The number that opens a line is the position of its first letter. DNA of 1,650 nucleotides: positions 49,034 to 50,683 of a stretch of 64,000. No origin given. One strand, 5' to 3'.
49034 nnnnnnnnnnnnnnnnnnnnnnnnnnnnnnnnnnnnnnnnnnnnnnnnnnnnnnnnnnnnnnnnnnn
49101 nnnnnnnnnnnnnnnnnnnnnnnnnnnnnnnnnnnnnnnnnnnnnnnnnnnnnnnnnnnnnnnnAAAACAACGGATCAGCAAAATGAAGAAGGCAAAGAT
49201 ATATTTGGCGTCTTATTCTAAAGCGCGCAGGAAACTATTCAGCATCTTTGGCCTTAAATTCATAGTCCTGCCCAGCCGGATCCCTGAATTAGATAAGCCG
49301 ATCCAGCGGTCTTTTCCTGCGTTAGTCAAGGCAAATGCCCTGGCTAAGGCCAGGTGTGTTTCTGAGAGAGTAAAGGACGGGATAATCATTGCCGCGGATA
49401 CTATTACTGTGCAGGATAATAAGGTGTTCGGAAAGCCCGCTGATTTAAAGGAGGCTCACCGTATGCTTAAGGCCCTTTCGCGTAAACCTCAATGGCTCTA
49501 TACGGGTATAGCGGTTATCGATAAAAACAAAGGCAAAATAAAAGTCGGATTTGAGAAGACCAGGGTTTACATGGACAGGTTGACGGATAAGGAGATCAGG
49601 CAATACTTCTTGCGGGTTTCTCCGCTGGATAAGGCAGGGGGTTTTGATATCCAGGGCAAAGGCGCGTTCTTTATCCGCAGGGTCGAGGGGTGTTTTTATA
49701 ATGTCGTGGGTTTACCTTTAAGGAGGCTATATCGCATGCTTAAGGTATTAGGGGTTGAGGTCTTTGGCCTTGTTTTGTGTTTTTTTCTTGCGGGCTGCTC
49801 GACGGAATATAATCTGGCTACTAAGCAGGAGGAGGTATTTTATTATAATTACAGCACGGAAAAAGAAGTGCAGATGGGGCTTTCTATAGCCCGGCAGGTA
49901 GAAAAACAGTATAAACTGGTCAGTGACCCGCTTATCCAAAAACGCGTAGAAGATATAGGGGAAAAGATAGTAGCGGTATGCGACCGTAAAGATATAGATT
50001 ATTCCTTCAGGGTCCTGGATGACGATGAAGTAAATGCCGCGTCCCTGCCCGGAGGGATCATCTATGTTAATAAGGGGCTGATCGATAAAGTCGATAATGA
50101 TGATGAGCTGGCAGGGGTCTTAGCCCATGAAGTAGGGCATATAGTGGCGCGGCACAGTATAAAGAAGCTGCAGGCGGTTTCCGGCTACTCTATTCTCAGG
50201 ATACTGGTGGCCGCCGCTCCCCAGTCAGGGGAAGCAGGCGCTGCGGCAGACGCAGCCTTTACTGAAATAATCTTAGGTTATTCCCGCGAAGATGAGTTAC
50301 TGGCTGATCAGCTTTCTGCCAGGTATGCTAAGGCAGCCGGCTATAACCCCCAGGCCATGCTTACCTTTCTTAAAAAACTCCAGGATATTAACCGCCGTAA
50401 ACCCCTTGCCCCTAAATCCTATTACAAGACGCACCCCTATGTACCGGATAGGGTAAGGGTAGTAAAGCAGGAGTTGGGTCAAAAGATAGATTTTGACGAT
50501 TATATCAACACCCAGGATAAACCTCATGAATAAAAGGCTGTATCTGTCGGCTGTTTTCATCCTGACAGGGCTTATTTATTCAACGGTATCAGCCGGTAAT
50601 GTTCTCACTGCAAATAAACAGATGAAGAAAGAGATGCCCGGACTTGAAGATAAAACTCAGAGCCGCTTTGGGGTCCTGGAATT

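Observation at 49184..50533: In-frame fusion of the Maf nucleotide pyrophosphatase with a lipobox-bearing M48 metalloprotease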

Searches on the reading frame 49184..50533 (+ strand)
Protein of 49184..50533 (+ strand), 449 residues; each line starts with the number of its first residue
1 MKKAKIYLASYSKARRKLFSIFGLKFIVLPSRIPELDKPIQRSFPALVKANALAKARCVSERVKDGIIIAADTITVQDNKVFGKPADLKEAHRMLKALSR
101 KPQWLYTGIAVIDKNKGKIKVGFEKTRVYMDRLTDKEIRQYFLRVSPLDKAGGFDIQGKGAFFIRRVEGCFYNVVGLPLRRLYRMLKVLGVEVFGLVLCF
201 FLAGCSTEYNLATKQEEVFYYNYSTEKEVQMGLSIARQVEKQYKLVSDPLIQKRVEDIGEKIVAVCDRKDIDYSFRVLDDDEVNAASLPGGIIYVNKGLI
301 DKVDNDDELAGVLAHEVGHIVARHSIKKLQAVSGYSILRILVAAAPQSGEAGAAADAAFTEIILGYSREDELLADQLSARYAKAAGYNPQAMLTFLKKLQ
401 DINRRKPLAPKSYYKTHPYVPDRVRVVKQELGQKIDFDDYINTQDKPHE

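Call 3: search_protein_families(library=pfam, proteins=[window:49184-50533:+], max_evalue=0.01)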
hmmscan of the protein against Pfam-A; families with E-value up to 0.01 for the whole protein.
window:49184-50533:+ (449 aa): 2 families
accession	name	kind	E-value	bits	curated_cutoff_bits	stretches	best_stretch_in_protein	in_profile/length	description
PF02545.19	Maf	-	6.9e-49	166.5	27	1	5-187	1-185/187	Maf-like protein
PF01435.24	Peptidase_M48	-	3.1e-32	112.3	20.3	1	252-429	4-184/186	Peptidase family M48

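Call 4: search_protein_families(library=ncbifam, proteins=[window:49184-50533:+], max_evalue=0.01)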
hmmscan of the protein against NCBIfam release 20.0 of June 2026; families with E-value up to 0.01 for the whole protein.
window:49184-50533:+ (449 aa): 21 families
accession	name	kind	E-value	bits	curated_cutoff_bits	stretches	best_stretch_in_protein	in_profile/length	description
NF000867.0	PRK00078.1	equivalog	1.4e-47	161.9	249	1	5-192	2-191/192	Maf-like protein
NF010945.0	PRK14365.1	equivalog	3.6e-45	154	273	1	5-197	3-195/197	Maf-like protein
TIGR00172.1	maf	subfamily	8.7e-43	146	117.15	1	4-187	3-185/185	Maf family nucleotide pyrophosphatase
NF010948.0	PRK14368.1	equivalog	3.8e-41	140.6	291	1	1-190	2-190/193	Maf-like protein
NF052400.1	M48_BAM_BepA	equivalog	2e-36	125.8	570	1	224-425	42-251/483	beta-barrel assembly-enhancing protease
NF010942.0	PRK14362.1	equivalog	1.7e-34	118.9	290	1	4-191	12-200/210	Maf-like protein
NF010941.0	PRK14361.1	equivalog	5.8e-34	117.4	272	1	4-195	6-193/194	Maf-like protein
NF010943.0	PRK14363.1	equivalog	2.9e-31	108.6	273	1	5-186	2-180/204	Maf-like protein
NF003403.0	PRK04694.1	equivalog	1.2e-26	93.7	300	1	6-189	2-187/190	Maf-like protein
NF010944.0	PRK14364.1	equivalog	5.6e-24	84.7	311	1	8-187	1-177/181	Maf-like protein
NF002690.0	PRK02478.1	equivalog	2.4e-21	76.2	269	1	3-189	2-194/199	Maf-like protein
NF002401.0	PRK01441.1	equivalog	1.5e-20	73.6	317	1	3-192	4-198/207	Maf-like protein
NF010947.0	PRK14367.1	equivalog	3.8e-20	71.9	315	1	5-191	3-193/202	Maf-like protein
NF052399.1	M48_lipo_LoiP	exception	2.4e-18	66.5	365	1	228-431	43-244/247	metalloprotease LoiP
NF010946.0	PRK14366.1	equivalog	2e-16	60.1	284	1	6-186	7-186/195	Maf-like protein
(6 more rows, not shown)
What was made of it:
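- On LoiP (NF052399): 66.5 bits (call 4).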

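Call 5: find_homologous_proteins(query=window:49184-50533:+, max_evalue=0.00001)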
Query window:49184-50533:+ (449 aa): 1853 proteins with E <= 0.00001 among 8000 candidates; the best 120 are listed.
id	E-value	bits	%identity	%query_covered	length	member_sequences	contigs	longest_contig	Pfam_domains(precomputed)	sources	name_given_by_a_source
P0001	3.6e-290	980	100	98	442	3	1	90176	PF01435.25,PF02545.20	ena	-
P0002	3.6e-211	719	71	99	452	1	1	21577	PF01435.25,PF02545.20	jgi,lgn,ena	-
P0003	6.6e-211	719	73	99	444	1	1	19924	PF01435.25,PF02545.20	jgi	-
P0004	6.6e-211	719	73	98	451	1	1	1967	PF01435.25,PF02545.20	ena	-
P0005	6.9e-211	719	71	99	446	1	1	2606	PF01435.25,PF02545.20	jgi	-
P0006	7.4e-211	718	71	99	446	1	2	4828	PF01435.25,PF02545.20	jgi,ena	jgi:MAF protein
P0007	4.2e-210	716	72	99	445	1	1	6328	PF01435.25,PF02545.20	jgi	-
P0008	6.3e-210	715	72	99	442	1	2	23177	PF01435.25,PF02545.20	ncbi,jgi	jgi:MAF protein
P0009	7.4e-210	715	73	99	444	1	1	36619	PF01435.25,PF02545.20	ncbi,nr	ncbi:MAG: Maf and M48 domain-containing protein [Candidatus Omnitrophica bacterium]|nr:Maf and M48 d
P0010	7.7e-210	715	71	98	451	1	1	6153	PF01435.25,PF02545.20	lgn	-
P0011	8.5e-210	715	72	99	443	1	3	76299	PF01435.25,PF02545.20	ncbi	-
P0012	1.4e-209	714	70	99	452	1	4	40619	PF01435.25,PF02545.20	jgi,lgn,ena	jgi:MAF protein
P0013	1.2e-208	711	71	99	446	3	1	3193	PF01435.25,PF02545.20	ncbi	-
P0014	1.5e-208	711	71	99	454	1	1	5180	PF01435.25,PF02545.20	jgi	-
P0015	2.7e-208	710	72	99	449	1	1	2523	PF01435.25,PF02545.20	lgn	-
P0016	6.1e-208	709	72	99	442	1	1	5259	PF01435.25,PF02545.20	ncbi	ncbi:MAG: Maf and M48 domain-containing protein [Candidatus Omnitrophota bacterium]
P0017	9.2e-208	708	70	99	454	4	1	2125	PF01435.25,PF02545.20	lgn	-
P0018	1.9e-207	707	71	99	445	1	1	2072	PF01435.25,PF02545.20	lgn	-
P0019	2.3e-207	707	72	98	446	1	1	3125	PF01435.25,PF02545.20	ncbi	-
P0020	3.7e-207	706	72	99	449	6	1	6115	PF01435.25,PF02545.20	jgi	jgi:MAF protein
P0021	5.0e-207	706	71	99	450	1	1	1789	PF01435.25,PF02545.20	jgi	-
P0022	5.3e-207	706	71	99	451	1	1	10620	PF01435.25,PF02545.20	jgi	jgi:MAF protein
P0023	5.9e-207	706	71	99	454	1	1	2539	PF01435.25,PF02545.20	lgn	-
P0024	6.8e-207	705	70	99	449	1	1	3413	PF01435.25,PF02545.20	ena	-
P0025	7.5e-207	705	71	99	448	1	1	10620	PF01435.25,PF02545.20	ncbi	ncbi:MAG: Maf and M48 domain-containing protein [Candidatus Omnitrophota bacterium]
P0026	9.9e-207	705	70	99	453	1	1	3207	PF01435.25,PF02545.20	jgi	jgi:MAF protein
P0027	1.8e-206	704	72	98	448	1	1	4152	PF01435.25,PF02545.20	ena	-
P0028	1.9e-206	704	69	99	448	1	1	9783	PF01435.25,PF02545.20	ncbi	-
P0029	2.2e-206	704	71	99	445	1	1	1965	PF01435.25,PF02545.20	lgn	-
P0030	2.3e-206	704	71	99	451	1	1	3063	PF01435.25,PF02545.20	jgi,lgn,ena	-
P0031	2.8e-206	703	70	99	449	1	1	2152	PF01435.25,PF02545.20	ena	-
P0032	3.3e-206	703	70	99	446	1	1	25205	PF01435.25,PF02545.20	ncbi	-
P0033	4.0e-206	703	71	99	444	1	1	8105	PF01435.25,PF02545.20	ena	-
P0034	4.9e-206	703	70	99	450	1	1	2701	PF01435.25,PF02545.20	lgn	-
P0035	5.2e-206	702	71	99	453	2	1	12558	PF01435.25,PF02545.20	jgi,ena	-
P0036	5.9e-206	702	71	99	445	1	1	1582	PF01435.25,PF02545.20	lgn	-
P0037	6.9e-206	702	70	99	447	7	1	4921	PF01435.25,PF02545.20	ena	-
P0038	7.4e-206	702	69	99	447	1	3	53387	PF01435.25,PF02545.20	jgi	jgi:MAF protein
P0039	7.5e-206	702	71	99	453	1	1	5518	PF01435.25,PF02545.20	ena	-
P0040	2.6e-205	700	71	99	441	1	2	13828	PF01435.25,PF02545.20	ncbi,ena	-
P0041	2.7e-205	700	70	98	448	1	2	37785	PF01435.25,PF02545.20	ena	-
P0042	4.7e-205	699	70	99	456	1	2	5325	PF01435.25,PF02545.20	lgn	-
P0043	5.1e-205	699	70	98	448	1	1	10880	PF01435.25,PF02545.20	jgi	-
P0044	5.6e-205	699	71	99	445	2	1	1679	PF01435.25,PF02545.20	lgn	-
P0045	5.9e-205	699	70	99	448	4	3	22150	PF01435.25,PF02545.20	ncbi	-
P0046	6.7e-205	699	71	99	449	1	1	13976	PF01435.25,PF02545.20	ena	-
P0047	6.9e-205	699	70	98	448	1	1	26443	PF01435.25,PF02545.20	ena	-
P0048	1.0e-204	698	70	99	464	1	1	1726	PF01435.25,PF02545.20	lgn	-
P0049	1.2e-204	698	71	98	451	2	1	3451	PF01435.25,PF02545.20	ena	-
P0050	1.9e-204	697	70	99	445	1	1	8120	PF01435.25,PF02545.20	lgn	-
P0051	2.3e-204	697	70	99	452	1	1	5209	PF01435.25,PF02545.20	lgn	-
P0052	3.5e-204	696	69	99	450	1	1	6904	PF01435.25,PF02545.20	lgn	-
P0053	4.4e-204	696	69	99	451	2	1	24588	PF01435.25,PF02545.20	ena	-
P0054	4.7e-204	696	70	99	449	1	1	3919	PF01435.25,PF02545.20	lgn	-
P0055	5.3e-204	696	69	99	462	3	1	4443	PF01435.25,PF02545.20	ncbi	-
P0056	7.9e-204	695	71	99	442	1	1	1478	PF01435.25,PF02545.20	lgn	-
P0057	8.1e-204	695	69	99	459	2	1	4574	PF01435.25,PF02545.20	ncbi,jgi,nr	ncbi:MAG: Maf family nucleotide pyrophosphatase [Candidatus Omnitrophica bacterium]|nr:Maf family nu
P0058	1.0e-203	695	70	99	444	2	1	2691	PF01435.25,PF02545.20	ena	-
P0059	1.1e-203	695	68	99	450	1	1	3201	PF01435.25,PF02545.20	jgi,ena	-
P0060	1.2e-203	695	69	99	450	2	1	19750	PF01435.25,PF02545.20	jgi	jgi:MAF protein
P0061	1.6e-203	694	70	99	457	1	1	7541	PF01435.25,PF02545.20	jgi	jgi:MAF protein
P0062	1.8e-203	694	70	100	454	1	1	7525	PF01435.25,PF02545.20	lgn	-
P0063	2.0e-203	694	71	99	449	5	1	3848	PF01435.25,PF02545.20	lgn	-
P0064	2.2e-203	694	70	99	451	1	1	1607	PF01435.25,PF02545.20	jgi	jgi:MAF protein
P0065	2.6e-203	694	70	99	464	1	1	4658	PF01435.25,PF02545.20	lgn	-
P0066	3.0e-203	693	71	99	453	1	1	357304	PF01435.25,PF02545.20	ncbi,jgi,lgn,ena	ncbi:MAG: Maf and M48 domain-containing protein [Candidatus Omnitrophota bacterium]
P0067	3.4e-203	693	70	99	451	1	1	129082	PF01435.25,PF02545.20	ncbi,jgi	jgi:MAF protein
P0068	5.1e-203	693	70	99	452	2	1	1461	PF01435.25,PF02545.20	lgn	-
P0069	5.1e-203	693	71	99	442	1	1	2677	PF01435.25,PF02545.20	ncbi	-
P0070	5.2e-203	693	69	99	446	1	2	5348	PF01435.25,PF02545.20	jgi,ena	-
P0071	5.5e-203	693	70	98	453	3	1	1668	PF01435.25,PF02545.20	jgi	jgi:MAF protein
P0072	5.7e-203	692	70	99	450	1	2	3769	PF01435.25,PF02545.20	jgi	-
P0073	5.9e-203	692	71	99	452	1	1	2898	PF01435.25,PF02545.20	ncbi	-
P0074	6.2e-203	692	69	98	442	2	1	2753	PF01435.25,PF02545.20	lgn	-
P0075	6.2e-203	692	71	99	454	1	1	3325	PF01435.25,PF02545.20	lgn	-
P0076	9.3e-203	692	71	98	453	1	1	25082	PF01435.25,PF02545.20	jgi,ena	-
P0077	1.2e-202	691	69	99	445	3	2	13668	PF01435.25,PF02545.20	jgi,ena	-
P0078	1.6e-202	691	71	99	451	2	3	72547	PF01435.25,PF02545.20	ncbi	-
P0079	1.6e-202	691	70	99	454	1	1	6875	PF01435.25,PF02545.20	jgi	-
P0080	1.7e-202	691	71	99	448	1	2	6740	PF01435.25,PF02545.20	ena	-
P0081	1.8e-202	691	71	98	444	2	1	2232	PF01435.25,PF02545.20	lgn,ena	-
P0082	2.3e-202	690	69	100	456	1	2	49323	PF01435.25,PF02545.20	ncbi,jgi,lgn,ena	-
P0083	2.6e-202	690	70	98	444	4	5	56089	PF01435.25,PF02545.20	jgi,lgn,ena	-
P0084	3.6e-202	690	69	99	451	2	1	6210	PF01435.25,PF02545.20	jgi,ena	-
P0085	3.9e-202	690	69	100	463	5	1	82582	PF01435.25,PF02545.20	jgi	-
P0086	4.0e-202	690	70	98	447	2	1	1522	PF01435.25,PF02545.20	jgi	-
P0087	4.1e-202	690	69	100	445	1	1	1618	PF01435.25,PF02545.20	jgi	-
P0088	5.9e-202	689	69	99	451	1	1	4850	PF01435.25,PF02545.20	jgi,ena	-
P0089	6.2e-202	689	70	99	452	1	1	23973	PF01435.25,PF02545.20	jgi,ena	-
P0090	6.5e-202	689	70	98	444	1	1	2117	PF01435.25,PF02545.20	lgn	-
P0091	7.1e-202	689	68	99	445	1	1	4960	PF01435.25,PF02545.20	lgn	-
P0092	1.2e-201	688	69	98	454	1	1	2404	PF01435.25,PF02545.20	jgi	jgi:MAF protein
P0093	1.4e-201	688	69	98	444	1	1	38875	PF01435.25,PF02545.20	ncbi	ncbi:MAG: Maf and M48 domain-containing protein [Candidatus Omnitrophota bacterium]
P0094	1.4e-201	688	71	97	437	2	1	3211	PF01435.25,PF02545.20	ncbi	-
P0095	1.6e-201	688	70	98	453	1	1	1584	PF01435.25,PF02545.20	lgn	-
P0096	2.1e-201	687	70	98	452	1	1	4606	PF01435.25,PF02545.20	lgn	-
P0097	2.1e-201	687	69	99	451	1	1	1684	PF01435.25,PF02545.20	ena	-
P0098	2.7e-201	687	69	98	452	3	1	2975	PF01435.25,PF02545.20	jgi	-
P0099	2.7e-201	687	67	99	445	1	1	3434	PF01435.25,PF02545.20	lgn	-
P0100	2.9e-201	687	69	99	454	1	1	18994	PF01435.25,PF02545.20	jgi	jgi:MAF protein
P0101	3.3e-201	687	67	99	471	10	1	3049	PF01435.25,PF02545.20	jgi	-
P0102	3.9e-201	686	69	99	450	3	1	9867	PF01435.25,PF02545.20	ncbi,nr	ncbi:MAG: septum formation protein Maf [Candidatus Omnitrophica bacterium]|nr:septum formation prote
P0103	4.0e-201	686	70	99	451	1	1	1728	PF01435.25,PF02545.20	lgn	-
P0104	4.2e-201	686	68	99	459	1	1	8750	PF01435.25,PF02545.20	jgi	-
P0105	4.3e-201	686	68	98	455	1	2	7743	PF01435.25,PF02545.20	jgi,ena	-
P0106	4.3e-201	686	71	98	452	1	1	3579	PF01435.25,PF02545.20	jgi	jgi:MAF protein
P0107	4.6e-201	686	69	98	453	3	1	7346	PF01435.25,PF02545.20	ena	-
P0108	5.3e-201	686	68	100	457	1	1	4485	PF01435.25,PF02545.20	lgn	-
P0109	6.9e-201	686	67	99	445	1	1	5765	PF01435.25,PF02545.20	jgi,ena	-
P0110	9.0e-201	685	69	98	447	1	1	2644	PF01435.25,PF02545.20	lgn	-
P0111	1.0e-200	685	69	98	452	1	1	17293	PF01435.25,PF02545.20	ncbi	-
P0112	1.1e-200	685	69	99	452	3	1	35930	PF01435.25,PF02545.20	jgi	jgi:MAF protein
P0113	1.3e-200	685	69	99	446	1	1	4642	PF01435.25,PF02545.20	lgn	-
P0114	1.4e-200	685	69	99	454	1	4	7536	PF01435.25,PF02545.20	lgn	-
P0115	1.4e-200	685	69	99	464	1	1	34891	PF01435.25,PF02545.20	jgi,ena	-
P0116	1.4e-200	685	70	99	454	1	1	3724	PF01435.25,PF02545.20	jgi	-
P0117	1.4e-200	685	68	100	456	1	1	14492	PF01435.25,PF02545.20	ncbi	-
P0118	1.6e-200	684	69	99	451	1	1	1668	PF01435.25,PF02545.20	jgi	jgi:MAF protein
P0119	1.6e-200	684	69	99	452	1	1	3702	PF01435.25,PF02545.20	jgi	jgi:MAF protein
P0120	1.9e-200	684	69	98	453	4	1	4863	PF01435.25,PF02545.20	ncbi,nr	ncbi:MAG: septum formation protein Maf [Candidatus Omnitrophica bacterium]|nr:septum formation prote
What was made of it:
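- All 120 best hits are fused (call 5).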

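Call 9: find_related_loci(query=window:49184-50533:+, collection=genome_contigs, flank=6000)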
Query window:49184-50533:+ (449 aa) in genome_contigs; peptide patterns used: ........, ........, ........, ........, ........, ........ (x = any residue, [..] = any of these).
179 stretches matched a pattern; 20 encode a relative of the query (tblastn E <= 1e-3); 20 distinct loci.
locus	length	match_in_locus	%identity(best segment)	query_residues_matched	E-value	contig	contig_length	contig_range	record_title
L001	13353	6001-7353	69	2-445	0e+0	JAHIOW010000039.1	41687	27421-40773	MAG: Candidatus Omnitrophota bacterium isolate KR13_S3.mb.28 KR13_S3.mb.28_k141_328618, whole genome shotgun sequence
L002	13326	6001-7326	69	5-449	0e+0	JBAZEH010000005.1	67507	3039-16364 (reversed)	MAG: Candidatus Omnitrophota bacterium isolate SO_2017_LW3_121 NODE_831_length_67507_cov_2.208059_LW162_2017, whole geno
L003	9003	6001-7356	69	6-444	0e+0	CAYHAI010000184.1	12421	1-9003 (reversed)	MAG TPA_asm: uncultured Planctomycetales bacterium isolate ERP119294_co2_437 genome assembly, contig: k141_792721, whole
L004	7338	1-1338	64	9-449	0e+0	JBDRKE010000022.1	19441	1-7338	MAG: Candidatus Omnitrophota bacterium isolate MEGAHIT-group-1.695 k141_10864235, whole genome shotgun sequence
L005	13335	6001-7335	66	6-449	0e+0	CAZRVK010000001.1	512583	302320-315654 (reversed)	MAG TPA_asm: uncultured Planctomycetales bacterium isolate binchicken_co117_54 genome assembly, contig: NODE_2_length_51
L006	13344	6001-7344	66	3-449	0e+0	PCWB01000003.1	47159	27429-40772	MAG: Candidatus Omnitrophica bacterium CG11_big_fil_rev_8_21_14_0_20_41_12 CG11_8_21_14_0.20_scaffold_304_c, whole genom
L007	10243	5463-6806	68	2-444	0e+0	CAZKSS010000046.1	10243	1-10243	MAG TPA_asm: uncultured Planctomycetales bacterium isolate SRP098346_co1_421 genome assembly, contig: NODE_8424_length_1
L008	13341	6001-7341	66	3-448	0e+0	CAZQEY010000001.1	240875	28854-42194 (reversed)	MAG TPA_asm: uncultured Planctomycetales bacterium isolate binchicken_co178_242 genome assembly, contig: NODE_78_length_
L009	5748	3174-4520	63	1-448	0e+0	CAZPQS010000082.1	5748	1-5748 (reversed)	MAG TPA_asm: uncultured Planctomycetales bacterium isolate SRP323688_co1_149 genome assembly, contig: NODE_19272_length_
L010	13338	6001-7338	64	7-449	0e+0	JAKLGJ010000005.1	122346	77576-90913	MAG: Candidatus Omnitrophota bacterium isolate RA.bin37 RA.bin37_5, whole genome shotgun sequence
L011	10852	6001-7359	66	5-448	0e+0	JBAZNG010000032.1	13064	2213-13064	MAG: Candidatus Omnitrophota bacterium isolate SO_2017_LW4_61 scaffold_9213_c1_LW137-91_2017, whole genome shotgun seque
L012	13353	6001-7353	61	5-449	1e-171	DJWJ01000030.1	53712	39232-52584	MAG TPA_asm: Candidatus Omnitrophica bacterium UBA6233 UBA6233_contig_13829, whole genome shotgun sequence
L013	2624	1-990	72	126-449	3e-175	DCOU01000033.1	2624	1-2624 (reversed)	MAG TPA_asm: Candidatus Omnitrophica bacterium UBA1562 UBA1562_contig_46960, whole genome shotgun sequence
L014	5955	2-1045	67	101-442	4e-157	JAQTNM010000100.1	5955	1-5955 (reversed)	MAG: Candidatus Omnitrophota bacterium isolate STA_64 NODE_31738_length_5955_cov_2.303363_Sandtown_A, whole genome shotg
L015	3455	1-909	71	146-449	2e-149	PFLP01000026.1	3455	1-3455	MAG: Candidatus Pacebacteria bacterium CG_4_10_14_0_8_um_filter_42_14 CG_4_10_14_0.8_um_filter_scaffold_22900_c, whole g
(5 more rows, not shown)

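Call 16: search_protein_representatives(protein=window:49184-50533:+)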
Query: 449 residues. Proteins with E-value up to 0.001 (for the whole library): 55386; up to 1e-10: 27713; up to 1e-30: 698. The best 150 are listed.
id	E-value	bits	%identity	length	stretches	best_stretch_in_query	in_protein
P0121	5.7e-177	605.1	62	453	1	6-449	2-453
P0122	1.1e-97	344.0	50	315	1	131-444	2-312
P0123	1.3e-97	343.7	64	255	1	5-253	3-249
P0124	1.4e-96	340.3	41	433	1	5-442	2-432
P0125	5.1e-86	305.5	49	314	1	131-443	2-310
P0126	2.1e-83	296.9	68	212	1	76-277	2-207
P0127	1.8e-80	287.2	53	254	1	197-442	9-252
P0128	8.3e-79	281.7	53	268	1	187-445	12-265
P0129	9.1e-73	261.8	55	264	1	4-262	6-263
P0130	3.0e-71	256.8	51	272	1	197-443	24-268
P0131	5.0e-69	249.5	46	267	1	196-446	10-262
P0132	7.3e-65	235.8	44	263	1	191-443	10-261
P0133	3.0e-64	233.8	45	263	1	196-445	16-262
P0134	4.7e-64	233.1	46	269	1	200-444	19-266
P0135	5.1e-64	233.0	53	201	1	246-443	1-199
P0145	7.3e-59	216.0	33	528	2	193-430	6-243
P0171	3.7e-49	184.1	49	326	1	5-205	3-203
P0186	1.2e-45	172.5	51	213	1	5-186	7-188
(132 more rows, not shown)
